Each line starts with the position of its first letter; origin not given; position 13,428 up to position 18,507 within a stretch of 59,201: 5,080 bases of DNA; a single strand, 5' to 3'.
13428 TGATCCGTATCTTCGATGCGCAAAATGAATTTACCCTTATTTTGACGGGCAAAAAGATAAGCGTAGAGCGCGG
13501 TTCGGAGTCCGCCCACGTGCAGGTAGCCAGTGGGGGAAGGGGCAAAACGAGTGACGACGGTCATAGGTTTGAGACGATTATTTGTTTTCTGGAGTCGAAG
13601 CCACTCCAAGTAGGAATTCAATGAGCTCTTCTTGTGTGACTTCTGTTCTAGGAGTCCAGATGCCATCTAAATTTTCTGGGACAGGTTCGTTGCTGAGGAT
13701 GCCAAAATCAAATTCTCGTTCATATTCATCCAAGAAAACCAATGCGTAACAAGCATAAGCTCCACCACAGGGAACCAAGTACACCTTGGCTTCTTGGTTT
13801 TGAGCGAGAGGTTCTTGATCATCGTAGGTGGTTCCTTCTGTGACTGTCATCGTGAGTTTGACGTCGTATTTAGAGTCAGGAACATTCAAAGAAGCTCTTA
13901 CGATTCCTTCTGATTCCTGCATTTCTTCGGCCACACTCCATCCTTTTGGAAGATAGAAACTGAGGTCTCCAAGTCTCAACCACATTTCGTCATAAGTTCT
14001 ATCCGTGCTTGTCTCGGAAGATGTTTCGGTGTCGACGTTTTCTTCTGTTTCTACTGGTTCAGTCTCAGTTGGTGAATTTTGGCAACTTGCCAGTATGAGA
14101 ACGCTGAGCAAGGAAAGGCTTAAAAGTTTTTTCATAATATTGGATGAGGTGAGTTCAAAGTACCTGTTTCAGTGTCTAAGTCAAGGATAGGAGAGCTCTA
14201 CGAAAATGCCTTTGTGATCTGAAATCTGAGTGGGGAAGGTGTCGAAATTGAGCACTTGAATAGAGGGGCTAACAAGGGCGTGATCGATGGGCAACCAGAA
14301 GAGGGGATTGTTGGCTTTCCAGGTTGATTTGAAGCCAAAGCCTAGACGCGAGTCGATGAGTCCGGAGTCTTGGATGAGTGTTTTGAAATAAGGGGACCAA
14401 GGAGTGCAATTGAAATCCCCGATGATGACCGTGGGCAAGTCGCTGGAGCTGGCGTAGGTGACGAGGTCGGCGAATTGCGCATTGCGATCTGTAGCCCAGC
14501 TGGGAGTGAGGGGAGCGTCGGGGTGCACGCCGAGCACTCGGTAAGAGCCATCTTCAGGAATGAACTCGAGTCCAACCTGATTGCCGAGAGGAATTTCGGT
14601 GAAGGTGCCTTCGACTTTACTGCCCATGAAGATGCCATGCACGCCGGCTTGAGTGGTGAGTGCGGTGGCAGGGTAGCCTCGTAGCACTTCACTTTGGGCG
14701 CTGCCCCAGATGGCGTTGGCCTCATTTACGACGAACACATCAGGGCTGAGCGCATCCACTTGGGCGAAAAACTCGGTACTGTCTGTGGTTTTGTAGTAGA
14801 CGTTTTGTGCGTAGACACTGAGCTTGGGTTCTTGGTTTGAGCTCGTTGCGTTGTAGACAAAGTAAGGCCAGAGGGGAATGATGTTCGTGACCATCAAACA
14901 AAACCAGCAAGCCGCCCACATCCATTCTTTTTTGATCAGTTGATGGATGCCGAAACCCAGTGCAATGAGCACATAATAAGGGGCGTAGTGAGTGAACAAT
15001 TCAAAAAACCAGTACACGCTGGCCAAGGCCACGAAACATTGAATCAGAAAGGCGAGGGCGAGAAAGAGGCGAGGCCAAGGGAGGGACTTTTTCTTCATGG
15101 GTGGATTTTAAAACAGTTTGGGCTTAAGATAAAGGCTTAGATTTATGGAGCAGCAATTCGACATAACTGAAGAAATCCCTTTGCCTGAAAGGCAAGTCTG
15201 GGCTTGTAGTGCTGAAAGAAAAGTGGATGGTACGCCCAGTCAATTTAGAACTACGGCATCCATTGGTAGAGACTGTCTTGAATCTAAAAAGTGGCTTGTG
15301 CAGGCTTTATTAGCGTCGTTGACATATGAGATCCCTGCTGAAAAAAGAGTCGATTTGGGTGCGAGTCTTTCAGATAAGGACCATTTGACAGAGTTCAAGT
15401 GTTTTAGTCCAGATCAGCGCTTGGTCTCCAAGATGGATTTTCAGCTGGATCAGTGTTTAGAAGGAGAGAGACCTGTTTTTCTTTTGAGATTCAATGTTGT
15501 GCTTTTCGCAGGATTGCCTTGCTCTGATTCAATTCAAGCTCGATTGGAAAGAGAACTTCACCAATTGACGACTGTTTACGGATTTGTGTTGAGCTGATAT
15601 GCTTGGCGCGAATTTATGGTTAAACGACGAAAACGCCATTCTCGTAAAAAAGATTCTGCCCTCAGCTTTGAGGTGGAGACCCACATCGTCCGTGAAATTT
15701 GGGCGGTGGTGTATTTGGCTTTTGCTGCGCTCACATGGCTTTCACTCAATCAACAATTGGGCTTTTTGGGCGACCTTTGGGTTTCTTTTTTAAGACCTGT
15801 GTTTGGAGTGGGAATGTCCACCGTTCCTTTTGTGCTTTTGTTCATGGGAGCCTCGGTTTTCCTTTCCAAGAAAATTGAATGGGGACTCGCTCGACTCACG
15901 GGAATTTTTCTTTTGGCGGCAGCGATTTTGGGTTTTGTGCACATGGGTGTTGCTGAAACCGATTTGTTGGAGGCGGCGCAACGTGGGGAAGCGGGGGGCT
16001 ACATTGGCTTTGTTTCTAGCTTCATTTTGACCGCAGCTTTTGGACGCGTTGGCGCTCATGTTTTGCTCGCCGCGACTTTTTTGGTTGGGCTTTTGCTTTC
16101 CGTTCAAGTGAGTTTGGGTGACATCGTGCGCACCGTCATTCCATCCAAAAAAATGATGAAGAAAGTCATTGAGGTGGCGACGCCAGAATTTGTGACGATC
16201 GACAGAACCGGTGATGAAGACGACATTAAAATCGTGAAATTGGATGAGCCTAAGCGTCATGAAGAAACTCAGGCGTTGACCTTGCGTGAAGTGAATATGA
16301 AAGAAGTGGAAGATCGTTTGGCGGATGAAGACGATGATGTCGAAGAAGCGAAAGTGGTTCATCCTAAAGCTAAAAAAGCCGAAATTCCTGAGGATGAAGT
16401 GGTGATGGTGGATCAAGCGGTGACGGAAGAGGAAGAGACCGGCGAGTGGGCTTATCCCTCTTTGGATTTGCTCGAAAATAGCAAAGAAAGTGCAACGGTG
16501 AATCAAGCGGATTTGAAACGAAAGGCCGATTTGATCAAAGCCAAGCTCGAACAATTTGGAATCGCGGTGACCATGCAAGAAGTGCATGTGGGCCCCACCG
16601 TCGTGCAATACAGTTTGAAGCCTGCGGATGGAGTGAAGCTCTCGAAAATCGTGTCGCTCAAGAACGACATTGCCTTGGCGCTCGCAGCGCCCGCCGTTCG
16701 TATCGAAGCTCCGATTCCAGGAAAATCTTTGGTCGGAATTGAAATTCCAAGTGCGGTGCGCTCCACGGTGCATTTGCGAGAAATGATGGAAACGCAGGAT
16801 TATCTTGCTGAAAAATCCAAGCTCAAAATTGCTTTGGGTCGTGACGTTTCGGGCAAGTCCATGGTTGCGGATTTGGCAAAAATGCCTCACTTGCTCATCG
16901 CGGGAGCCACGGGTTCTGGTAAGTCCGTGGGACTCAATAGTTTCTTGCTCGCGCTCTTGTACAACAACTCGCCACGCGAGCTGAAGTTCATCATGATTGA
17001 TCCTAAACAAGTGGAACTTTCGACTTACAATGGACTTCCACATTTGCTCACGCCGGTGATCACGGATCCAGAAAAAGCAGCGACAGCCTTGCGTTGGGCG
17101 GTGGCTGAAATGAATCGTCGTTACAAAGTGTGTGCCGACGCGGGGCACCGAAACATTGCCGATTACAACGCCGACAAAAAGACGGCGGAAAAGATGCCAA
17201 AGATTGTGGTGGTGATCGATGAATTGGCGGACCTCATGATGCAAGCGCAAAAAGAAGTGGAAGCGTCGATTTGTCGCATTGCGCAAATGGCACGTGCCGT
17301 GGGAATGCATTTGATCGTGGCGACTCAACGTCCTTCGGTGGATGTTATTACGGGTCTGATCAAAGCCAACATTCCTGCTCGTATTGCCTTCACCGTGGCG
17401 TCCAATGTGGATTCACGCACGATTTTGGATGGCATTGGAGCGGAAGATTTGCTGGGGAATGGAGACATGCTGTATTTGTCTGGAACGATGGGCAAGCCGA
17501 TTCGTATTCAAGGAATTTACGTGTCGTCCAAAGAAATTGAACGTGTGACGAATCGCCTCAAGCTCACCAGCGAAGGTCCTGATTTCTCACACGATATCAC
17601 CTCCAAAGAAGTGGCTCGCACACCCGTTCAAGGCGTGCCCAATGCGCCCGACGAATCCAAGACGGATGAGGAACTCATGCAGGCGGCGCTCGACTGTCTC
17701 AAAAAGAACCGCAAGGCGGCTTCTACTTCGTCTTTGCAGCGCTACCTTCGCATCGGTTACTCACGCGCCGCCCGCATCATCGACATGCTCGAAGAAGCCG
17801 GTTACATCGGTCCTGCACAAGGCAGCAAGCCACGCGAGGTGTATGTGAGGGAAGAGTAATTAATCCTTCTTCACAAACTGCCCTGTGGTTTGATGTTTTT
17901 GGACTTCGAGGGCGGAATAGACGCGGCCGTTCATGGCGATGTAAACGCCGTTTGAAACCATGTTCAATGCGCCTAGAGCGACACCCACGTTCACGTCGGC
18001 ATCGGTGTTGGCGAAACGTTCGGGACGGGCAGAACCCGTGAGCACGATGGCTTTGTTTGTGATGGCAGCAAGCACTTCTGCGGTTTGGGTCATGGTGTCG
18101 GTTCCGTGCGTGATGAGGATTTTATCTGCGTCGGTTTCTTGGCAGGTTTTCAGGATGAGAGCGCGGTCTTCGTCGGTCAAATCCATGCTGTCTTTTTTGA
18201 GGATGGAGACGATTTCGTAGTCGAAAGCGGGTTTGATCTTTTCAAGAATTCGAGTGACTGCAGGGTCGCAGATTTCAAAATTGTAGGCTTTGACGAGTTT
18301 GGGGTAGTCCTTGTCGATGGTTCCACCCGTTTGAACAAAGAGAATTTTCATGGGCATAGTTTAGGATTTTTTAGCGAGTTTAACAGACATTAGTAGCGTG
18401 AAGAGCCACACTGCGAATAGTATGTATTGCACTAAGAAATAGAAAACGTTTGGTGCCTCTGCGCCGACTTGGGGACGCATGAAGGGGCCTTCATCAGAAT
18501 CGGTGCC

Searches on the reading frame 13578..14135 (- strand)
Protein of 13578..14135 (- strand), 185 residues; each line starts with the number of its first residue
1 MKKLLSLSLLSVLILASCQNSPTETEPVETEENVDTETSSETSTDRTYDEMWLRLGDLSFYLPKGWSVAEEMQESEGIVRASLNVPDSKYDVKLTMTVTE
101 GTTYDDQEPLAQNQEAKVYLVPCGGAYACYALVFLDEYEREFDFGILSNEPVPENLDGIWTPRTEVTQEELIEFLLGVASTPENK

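Call 6: search_protein_families(library=pfam, proteins=[window:13578-14135:-], max_evalue=0.001)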
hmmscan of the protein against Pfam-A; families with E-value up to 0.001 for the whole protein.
window:13578-14135:- (185 aa): 0 families

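Call 80: search_protein_families(library=pfam, proteins=[window:13578-14135:-], max_evalue=0.01)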
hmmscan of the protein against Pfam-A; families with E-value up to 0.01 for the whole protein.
window:13578-14135:- (185 aa): 1 family
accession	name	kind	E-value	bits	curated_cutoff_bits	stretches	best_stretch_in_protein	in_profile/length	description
PF18933.6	PsbP_2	-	0.0043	17.5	27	1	9-114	9-113/184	PsbP-like protein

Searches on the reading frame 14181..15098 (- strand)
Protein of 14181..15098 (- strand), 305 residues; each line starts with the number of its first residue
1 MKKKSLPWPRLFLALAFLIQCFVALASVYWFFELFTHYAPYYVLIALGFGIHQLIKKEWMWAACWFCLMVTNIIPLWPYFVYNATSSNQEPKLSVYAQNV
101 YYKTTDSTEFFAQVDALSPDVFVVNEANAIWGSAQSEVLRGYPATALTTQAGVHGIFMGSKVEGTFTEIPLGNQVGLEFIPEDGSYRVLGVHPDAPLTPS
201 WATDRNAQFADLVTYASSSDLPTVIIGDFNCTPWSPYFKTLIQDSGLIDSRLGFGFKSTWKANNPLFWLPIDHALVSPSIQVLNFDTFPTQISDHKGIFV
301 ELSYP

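Call 6: search_protein_families(library=pfam, proteins=[window:14181-15098:-], max_evalue=0.001)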
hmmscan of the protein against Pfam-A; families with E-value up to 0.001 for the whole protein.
window:14181-15098:- (305 aa): 1 family
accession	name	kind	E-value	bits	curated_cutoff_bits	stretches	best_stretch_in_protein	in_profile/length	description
PF03372.29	Exo_endo_phos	-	7.9e-18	65.4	24.5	1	99-295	4-225/225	Endonuclease/Exonuclease/phosphatase family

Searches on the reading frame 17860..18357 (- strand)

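Call 93: search_protein_families(library=pfam, proteins=[window:17860-18357:-], max_evalue=0.001)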
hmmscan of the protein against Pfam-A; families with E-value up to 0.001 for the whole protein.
window:17860-18357:- (165 aa): 1 family
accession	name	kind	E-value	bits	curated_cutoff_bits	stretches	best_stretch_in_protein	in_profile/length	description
PF00710.25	Asparaginase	-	4.2e-25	88.8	22.5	1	4-158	1-164/193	Asparaginase, N-terminal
